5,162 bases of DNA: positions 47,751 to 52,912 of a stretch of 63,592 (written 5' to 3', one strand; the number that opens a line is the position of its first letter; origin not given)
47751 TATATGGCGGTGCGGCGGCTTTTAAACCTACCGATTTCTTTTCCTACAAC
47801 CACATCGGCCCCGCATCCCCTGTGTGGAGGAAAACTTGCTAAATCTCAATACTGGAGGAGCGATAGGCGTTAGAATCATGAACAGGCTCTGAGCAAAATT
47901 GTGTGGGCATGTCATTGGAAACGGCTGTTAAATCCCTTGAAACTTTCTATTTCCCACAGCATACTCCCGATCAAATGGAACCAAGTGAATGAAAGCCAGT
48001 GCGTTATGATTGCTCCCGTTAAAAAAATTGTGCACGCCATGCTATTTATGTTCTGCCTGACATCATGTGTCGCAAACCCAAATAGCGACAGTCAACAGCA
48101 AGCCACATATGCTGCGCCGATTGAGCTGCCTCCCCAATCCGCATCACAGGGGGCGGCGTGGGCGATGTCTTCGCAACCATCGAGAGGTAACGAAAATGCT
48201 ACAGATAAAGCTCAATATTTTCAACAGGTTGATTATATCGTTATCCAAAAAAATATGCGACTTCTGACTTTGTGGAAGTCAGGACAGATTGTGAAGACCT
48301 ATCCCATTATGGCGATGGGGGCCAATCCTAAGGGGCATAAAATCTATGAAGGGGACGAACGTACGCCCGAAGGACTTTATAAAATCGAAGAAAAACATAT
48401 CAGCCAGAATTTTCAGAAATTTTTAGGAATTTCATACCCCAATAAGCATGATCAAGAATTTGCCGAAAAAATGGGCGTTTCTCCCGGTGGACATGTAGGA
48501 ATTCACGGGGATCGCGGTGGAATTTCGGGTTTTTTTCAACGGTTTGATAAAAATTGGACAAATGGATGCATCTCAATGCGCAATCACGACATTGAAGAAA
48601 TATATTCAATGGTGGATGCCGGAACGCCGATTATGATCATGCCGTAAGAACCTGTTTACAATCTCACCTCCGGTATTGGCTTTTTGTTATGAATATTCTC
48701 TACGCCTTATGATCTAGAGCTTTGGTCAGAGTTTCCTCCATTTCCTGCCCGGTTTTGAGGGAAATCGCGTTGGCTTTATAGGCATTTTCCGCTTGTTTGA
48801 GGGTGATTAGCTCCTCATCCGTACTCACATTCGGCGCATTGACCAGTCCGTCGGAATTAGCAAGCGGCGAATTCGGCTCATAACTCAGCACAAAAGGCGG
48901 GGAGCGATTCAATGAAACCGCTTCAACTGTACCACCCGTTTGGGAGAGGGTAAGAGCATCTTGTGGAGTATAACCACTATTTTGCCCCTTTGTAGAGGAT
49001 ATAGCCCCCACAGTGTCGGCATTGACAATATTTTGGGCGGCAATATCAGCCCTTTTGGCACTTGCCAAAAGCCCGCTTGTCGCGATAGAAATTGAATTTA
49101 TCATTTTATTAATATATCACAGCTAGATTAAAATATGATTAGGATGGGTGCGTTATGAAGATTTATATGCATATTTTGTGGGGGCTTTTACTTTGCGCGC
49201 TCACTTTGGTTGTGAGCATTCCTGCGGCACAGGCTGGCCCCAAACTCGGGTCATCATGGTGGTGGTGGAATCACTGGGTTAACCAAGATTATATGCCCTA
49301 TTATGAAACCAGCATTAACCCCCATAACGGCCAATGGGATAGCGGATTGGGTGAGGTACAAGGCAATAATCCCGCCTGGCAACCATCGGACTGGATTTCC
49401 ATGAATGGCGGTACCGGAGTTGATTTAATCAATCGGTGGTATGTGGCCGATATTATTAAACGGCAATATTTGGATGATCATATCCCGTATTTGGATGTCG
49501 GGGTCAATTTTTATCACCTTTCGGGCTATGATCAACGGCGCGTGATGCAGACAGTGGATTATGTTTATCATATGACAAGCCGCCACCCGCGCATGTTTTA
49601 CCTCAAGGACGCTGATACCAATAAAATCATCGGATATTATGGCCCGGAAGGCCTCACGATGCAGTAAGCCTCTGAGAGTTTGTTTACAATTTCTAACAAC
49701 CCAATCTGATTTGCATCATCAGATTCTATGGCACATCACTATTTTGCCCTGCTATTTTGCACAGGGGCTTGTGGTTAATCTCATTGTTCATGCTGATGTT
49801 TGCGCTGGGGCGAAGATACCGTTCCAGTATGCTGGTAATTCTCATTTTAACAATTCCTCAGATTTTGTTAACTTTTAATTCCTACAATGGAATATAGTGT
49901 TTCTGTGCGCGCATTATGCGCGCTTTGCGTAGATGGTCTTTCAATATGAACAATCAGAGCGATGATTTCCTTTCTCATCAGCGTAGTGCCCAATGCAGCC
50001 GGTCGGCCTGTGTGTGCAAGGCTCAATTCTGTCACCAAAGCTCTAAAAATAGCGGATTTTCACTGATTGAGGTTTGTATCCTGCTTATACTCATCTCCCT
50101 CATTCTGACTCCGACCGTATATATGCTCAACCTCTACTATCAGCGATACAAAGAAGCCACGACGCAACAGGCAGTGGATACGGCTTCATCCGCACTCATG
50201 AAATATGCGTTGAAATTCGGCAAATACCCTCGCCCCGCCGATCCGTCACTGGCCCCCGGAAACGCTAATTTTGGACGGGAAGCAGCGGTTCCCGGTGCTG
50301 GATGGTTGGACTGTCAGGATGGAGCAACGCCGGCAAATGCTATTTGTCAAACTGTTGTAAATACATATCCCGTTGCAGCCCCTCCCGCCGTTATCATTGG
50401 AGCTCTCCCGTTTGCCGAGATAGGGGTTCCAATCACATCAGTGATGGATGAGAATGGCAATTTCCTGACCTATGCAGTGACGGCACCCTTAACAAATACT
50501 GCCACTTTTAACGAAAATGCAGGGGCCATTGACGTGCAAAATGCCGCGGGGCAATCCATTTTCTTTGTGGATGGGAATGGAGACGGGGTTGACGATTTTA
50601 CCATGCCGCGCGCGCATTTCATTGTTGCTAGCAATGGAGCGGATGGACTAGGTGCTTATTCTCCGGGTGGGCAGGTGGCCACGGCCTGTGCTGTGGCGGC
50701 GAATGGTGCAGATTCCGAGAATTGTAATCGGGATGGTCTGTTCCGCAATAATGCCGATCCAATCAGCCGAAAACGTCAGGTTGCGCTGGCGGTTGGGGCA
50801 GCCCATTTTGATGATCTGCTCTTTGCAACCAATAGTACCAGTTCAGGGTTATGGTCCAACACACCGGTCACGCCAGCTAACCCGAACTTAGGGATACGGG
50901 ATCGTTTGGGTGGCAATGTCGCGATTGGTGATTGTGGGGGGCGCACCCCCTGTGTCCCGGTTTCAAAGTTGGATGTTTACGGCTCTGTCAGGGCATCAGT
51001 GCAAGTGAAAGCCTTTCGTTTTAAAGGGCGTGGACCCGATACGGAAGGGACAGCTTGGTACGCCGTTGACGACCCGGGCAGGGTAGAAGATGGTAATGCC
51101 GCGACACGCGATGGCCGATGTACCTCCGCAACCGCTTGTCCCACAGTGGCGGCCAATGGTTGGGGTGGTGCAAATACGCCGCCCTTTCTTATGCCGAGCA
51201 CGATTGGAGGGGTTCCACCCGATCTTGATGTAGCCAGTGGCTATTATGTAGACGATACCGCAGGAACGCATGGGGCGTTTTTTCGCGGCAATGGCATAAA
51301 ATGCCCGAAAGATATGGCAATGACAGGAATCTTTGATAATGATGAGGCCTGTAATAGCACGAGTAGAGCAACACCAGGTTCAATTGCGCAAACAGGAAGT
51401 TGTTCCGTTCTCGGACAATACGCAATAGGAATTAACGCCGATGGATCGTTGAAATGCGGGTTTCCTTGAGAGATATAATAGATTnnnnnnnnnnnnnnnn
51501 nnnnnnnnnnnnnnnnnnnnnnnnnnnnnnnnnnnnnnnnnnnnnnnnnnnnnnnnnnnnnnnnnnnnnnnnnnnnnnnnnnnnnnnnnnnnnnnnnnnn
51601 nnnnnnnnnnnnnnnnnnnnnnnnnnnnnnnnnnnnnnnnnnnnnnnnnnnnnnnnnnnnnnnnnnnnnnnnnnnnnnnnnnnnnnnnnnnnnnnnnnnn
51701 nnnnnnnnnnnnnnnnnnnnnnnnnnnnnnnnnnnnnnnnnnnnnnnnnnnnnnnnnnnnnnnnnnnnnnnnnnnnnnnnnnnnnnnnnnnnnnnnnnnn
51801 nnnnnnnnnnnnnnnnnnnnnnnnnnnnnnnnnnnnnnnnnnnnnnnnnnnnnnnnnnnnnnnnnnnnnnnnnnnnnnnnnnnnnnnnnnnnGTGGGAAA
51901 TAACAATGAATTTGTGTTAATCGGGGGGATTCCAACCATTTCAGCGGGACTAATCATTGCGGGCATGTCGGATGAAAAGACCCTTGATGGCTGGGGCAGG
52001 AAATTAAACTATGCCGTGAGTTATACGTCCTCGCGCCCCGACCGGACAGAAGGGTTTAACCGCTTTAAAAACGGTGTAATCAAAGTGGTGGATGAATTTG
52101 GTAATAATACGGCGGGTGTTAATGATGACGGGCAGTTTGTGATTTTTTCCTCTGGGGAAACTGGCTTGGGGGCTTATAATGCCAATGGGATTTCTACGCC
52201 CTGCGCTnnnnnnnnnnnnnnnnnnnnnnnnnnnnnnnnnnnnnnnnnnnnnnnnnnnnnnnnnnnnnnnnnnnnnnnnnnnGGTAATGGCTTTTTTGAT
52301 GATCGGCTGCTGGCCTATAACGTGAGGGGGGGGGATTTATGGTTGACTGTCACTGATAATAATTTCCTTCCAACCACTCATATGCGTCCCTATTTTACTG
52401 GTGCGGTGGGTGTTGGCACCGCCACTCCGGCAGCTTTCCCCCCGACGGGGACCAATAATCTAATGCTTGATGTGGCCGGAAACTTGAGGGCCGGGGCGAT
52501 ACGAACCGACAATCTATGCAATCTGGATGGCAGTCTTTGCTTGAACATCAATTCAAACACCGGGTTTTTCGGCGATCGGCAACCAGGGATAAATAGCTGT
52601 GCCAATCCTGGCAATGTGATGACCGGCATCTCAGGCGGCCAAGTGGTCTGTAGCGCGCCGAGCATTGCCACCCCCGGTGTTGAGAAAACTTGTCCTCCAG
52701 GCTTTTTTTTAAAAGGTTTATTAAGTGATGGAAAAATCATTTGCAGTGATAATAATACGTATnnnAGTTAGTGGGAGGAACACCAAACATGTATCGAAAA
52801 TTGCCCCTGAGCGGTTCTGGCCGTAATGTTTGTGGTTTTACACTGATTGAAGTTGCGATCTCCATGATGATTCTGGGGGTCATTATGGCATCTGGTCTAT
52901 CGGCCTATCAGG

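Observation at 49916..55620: Three tandem paralogous giant prepilin-like proteins with tail-fibre-like Cys-loop modules and no assembly machinery nearby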

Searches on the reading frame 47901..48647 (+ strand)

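Call 3: search_protein_families(library=pfam, proteins=[window:47901-48647:+], max_evalue=1)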
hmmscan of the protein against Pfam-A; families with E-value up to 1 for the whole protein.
window:47901-48647:+ (248 aa): 1 family
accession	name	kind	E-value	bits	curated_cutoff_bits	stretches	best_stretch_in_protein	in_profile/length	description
PF03734.19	YkuD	-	2.7e-19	70.6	23.4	1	112-246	3-146/146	L,D-transpeptidase catalytic domain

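Call 4: search_protein_families(library=ncbifam, proteins=[window:47901-48647:+], max_evalue=1)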
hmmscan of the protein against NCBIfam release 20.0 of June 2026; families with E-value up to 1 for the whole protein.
window:47901-48647:+ (248 aa): 3 families
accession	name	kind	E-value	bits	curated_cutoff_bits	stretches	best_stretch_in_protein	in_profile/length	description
NF040599.1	LdtF_DpaA_YafK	equivalog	8.6e-11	41.4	365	1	89-240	21-159/242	peptidoglycan meso-diaminopimelic acid protein amidase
NF040925.1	LD_carbox_ElsL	exception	0.0012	18.7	270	1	220-241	132-153/164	cell wall-recycling L,D-carboxypeptidase ElsL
NF047955.1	TransPepLdtE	equivalog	0.061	12.5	480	1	220-247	206-233/322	L,D-transpeptidase LdtE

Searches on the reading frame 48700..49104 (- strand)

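Call 3: search_protein_families(library=pfam, proteins=[window:48700-49104:-], max_evalue=1)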
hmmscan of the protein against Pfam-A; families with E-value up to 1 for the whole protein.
window:48700-49104:- (134 aa): 2 families
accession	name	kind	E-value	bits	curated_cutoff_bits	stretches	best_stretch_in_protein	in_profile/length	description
PF06429.18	Flg_bbr_C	-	6.2e-07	29.3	23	1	86-127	3-44/46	Flagellar basal body rod FlgEFG protein C-terminal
PF00460.25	Flg_bb_rod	-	0.0018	18.7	20.7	1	7-34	3-30/31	Flagella basal body rod protein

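Call 4: search_protein_families(library=ncbifam, proteins=[window:48700-49104:-], max_evalue=1)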
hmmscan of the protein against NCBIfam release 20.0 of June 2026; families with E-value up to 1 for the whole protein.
window:48700-49104:- (134 aa): 16 families
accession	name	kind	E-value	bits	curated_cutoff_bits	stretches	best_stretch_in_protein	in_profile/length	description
TIGR01395.1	FlgC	equivalog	3.3e-18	66.3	102.1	1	3-124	2-130/137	flagellar basal body rod protein FlgC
NF009275.1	PRK12632.1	equivalog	4.9e-12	46.3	170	1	2-129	5-127/130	flagellar basal body rod protein FlgC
TIGR02492.1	flgK_ends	equivalog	2.1e-08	33.9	170.75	2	92-126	400-434/437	flagellar hook-associated protein FlgK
NF004238.1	PRK05682.1-1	equivalog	1.3e-05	24.7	400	2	5-57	3-55/414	flagellar hook protein FlgE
NF005286.1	PRK06803.1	equivalog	0.0002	20.6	467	2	86-129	358-401/402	flagellar hook protein FlgE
TIGR02488.1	flgG_G_neg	equivalog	0.0003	20.4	252.75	1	85-128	214-257/259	flagellar basal-body rod protein FlgG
NF009279.0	PRK12637.1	equivalog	0.0022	16.8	663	1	88-126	431-469/473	flagellar hook protein FlgE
NF009456.0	PRK12816.1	equivalog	0.0023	17.6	416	1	85-125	218-258/264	flagellar basal body rod protein FlgG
NF004243.1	PRK05682.2-2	equivalog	0.0055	15.8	801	2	89-127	378-416/420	flagellar hook protein FlgE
NF004240.1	PRK05682.1-4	equivalog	0.0099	15.2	472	1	4-37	2-35/443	flagellar hook protein FlgE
TIGR03506.1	FlgEFG_subfam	subfamily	0.011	15.5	70.25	1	4-33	2-31/351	flagellar hook-basal body complex protein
NF009282.1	PRK12642.1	equivalog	0.044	13.1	242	1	1-34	1-34/239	flagellar basal-body rod protein FlgF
TIGR03919.1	T7SS_EccB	equivalog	0.048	12.5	154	1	3-122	281-395/457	type VII secretion protein EccB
NF010668.0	PRK14065.1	equivalog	0.08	13.4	149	1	80-126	12-58/86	exodeoxyribonuclease VII small subunit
TIGR01396.1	FlgB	equivalog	0.091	13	59.05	1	4-32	4-32/131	flagellar basal body rod protein FlgB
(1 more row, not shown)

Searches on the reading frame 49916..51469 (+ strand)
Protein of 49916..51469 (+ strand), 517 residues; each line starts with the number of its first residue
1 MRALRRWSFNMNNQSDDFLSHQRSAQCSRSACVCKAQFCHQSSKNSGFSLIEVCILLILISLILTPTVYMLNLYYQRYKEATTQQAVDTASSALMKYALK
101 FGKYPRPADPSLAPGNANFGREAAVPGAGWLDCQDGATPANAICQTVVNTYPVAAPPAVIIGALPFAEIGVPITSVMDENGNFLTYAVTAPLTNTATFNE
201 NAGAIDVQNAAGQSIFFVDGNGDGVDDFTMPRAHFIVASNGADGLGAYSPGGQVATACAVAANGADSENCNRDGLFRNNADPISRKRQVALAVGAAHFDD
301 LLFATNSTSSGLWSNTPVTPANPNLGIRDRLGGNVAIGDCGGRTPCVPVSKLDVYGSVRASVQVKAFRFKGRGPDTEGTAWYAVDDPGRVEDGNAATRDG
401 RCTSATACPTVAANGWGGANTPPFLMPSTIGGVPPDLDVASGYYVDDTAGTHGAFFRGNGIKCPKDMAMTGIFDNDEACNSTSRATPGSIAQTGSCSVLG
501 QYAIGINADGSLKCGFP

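Call 3: search_protein_families(library=pfam, proteins=[window:49916-51469:+], max_evalue=1)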
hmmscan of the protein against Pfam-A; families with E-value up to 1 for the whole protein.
window:49916-51469:+ (517 aa): 3 families
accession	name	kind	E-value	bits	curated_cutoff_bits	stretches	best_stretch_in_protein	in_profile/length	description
PF01445.23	SH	-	0.17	12.1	27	1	51-71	9-29/57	Viral small hydrophobic protein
PF07963.17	N_methyl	-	0.22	11.6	21.2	1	43-65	2-24/27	Prokaryotic N-terminal methylation motif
PF07314.17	Lit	-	0.23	11.9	24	1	51-104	3-56/176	Lipoprotein intramolecular transacylase Lit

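Call 4: search_protein_families(library=ncbifam, proteins=[window:49916-51469:+], max_evalue=1)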
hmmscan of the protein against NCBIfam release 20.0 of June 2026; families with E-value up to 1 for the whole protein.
window:49916-51469:+ (517 aa): 7 families
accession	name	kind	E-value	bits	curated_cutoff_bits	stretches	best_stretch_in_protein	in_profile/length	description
TIGR01710.1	typeII_sec_gspG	equivalog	0.0013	18.8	88.85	1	46-106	1-61/134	type II secretion system major pseudopilin GspG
NF038304.1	EPS_HpsC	equivalog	0.0026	17.4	200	1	35-90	10-69/318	hormogonium polysaccharide secretion pseudopilin HpsC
NF041013.1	T4P_ComGE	equivalog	0.023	14.8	49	1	44-97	2-56/83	competence type IV pilus minor pilin ComGE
NF007800.0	PRK10506.1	equivalog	0.035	13.9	158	1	42-84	5-47/163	prepilin peptidase-dependent protein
NF040999.1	pilin_ComGC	equivalog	0.066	13.4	75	1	46-103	2-59/84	competence type IV pilus major pilin ComGC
NF007848.0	PRK10557.1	equivalog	0.11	11.9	120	1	41-89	6-54/192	prepilin peptidase-dependent protein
NF040982.1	ComGD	equivalog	0.3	11.5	70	1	46-80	2-36/139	competence type IV pilus minor pilin ComGD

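Call 55: search_protein_families(library=phrogs, proteins=[window:49916-51469:+], max_evalue=0.1)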
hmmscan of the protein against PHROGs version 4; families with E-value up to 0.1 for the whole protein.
window:49916-51469:+ (517 aa): 0 families

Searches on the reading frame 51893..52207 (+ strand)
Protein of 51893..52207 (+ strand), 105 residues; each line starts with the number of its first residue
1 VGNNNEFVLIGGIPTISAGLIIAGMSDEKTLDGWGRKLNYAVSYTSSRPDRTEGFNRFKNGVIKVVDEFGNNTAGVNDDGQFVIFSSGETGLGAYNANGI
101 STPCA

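Call 87: search_protein_families(library=pfam, proteins=[window:51893-52207:+], max_evalue=10)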
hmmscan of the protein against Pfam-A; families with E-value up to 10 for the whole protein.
seq(105 aa): 0 families

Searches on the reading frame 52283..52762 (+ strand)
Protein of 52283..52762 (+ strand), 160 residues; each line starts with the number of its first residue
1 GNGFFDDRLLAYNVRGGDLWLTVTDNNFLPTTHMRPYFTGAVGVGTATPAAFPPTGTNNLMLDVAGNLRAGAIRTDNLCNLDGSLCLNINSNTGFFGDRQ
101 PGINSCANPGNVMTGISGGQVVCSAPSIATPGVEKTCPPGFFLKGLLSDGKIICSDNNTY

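Call 60: search_solved_structures(query=A5, max_evalue=1, show_alignments=4)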
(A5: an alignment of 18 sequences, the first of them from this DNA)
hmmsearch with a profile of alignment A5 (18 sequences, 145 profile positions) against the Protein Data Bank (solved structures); distinct sequences matched with E-value up to 1: 6.
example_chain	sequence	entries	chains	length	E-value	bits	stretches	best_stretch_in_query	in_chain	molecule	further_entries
8ond_A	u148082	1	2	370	4.2e-09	39.8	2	28-62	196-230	bd2133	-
8oml_A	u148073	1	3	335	2e-05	27.9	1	22-61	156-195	Cell wall surface anchor family protein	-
8ol4_A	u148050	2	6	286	0.00029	24.2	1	32-113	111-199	Cell wall surface anchor family protein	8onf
8ojn_C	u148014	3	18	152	0.0013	22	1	28-63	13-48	Cell wall surface anchor family protein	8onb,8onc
8on4_A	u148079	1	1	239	0.029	17.7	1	21-61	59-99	Cell wall surface anchor family protein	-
7dc3_A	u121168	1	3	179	0.36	14.1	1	37-61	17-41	Isoform 2 of Myelin regulatory factor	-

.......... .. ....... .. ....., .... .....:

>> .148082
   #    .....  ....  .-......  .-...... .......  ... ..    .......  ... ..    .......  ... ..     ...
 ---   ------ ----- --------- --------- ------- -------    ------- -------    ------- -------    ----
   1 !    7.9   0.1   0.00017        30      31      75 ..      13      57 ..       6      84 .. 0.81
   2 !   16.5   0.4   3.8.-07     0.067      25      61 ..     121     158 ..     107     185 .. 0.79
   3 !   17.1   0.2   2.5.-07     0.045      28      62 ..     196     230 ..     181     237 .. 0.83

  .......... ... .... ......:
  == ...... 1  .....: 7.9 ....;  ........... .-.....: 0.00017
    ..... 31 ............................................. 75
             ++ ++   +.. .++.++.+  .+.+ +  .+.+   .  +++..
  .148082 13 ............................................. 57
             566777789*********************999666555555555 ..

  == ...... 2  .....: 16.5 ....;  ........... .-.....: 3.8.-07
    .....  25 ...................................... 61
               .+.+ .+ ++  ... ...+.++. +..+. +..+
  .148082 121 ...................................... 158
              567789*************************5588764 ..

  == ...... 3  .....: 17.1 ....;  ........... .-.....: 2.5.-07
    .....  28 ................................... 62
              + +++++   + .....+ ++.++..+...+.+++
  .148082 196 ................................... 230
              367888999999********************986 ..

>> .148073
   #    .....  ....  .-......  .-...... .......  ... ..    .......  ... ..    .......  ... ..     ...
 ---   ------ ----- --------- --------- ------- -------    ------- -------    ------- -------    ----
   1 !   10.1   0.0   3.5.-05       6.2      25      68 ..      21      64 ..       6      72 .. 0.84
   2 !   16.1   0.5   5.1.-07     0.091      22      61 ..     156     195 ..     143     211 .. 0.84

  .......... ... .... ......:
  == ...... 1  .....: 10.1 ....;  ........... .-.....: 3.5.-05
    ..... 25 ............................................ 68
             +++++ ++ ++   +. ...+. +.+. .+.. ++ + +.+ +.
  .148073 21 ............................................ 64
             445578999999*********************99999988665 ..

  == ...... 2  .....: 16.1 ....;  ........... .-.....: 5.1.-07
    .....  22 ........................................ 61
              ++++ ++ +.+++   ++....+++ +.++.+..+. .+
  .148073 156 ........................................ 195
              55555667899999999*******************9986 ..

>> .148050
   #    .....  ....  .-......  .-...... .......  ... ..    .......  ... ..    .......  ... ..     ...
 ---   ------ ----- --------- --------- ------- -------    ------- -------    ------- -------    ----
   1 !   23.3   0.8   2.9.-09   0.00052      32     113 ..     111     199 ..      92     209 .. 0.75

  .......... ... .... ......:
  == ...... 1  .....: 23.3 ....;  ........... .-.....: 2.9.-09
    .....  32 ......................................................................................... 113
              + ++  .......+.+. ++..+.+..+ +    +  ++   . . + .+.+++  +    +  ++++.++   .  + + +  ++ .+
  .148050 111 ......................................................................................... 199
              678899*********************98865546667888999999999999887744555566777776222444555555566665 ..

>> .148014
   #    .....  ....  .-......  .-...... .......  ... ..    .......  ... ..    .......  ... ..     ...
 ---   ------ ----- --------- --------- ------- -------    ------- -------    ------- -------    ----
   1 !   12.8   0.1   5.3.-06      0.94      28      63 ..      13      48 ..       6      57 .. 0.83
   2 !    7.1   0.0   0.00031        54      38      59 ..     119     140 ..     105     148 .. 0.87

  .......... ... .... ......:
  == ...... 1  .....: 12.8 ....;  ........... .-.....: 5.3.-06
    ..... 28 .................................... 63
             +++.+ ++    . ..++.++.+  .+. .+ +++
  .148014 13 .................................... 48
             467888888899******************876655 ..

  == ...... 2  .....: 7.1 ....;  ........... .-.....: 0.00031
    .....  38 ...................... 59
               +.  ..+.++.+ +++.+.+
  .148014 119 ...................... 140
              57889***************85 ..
